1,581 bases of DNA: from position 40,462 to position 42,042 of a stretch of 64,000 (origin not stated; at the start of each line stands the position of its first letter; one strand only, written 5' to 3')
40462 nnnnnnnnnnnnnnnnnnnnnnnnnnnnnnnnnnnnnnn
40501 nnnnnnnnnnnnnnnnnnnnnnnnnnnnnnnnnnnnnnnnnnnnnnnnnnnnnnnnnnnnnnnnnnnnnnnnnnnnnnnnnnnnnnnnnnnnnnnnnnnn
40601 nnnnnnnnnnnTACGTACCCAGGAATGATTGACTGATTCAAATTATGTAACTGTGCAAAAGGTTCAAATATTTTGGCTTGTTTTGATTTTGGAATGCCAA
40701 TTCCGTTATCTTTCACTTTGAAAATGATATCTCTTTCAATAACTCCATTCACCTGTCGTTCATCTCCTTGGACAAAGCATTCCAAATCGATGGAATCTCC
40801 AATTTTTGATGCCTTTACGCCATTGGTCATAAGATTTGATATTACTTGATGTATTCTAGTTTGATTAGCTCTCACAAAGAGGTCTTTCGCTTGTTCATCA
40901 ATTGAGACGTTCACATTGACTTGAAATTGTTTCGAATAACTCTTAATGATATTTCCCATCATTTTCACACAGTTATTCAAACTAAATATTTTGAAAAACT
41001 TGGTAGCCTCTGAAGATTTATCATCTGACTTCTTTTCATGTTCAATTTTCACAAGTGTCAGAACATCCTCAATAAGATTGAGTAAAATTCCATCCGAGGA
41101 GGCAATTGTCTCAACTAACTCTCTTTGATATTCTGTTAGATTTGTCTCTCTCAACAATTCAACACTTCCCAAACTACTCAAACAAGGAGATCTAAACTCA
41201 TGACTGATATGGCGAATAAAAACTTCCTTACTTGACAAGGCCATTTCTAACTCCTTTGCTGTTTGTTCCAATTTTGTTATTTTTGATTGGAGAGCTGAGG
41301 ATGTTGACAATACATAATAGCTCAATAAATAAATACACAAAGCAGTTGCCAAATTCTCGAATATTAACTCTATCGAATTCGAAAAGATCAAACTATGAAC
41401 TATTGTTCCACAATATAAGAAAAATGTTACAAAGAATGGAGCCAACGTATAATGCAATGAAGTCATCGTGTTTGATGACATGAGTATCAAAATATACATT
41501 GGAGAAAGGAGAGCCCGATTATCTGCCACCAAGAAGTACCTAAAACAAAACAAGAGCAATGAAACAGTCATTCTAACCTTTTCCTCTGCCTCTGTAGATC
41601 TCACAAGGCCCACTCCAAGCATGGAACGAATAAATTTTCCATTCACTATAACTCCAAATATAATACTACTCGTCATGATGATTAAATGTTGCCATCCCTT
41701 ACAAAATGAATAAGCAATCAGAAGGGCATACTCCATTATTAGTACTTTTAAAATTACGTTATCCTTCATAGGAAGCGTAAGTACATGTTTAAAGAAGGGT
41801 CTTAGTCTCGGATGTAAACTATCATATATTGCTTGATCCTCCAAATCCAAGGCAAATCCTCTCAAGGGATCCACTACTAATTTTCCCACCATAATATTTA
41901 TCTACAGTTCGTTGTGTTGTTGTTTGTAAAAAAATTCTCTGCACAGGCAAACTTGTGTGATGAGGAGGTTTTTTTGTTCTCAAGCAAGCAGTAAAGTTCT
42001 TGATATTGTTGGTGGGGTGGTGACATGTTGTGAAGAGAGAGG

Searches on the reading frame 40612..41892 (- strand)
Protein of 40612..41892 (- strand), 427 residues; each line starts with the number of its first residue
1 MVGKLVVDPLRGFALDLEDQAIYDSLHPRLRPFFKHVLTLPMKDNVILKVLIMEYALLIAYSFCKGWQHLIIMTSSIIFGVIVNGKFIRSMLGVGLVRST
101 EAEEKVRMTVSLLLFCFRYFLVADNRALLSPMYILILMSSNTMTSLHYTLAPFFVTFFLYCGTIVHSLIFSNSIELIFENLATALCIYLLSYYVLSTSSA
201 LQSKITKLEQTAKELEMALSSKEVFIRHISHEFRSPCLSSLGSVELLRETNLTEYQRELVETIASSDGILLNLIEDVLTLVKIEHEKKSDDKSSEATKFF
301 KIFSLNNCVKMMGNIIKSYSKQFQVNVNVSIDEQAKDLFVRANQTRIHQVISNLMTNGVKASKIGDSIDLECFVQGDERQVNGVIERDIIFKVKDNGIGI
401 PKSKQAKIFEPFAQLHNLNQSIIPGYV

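Call 39: search_protein_families(library=pfam, max_evalue=0.00001, proteins=[window:40612-41892:-])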
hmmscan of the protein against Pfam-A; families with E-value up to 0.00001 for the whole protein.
window:40612-41892:- (427 aa): 2 families
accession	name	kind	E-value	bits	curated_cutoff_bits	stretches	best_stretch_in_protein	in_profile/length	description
PF00512.31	HisKA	-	8.9e-13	48.5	26.9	1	222-286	2-66/66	His Kinase A (phospho-acceptor) domain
PF02518.31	HATPase_c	-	8.6e-12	45.9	26.4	1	343-414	2-63/111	Histidine kinase-, DNA gyrase B-, and HSP90-like ATPase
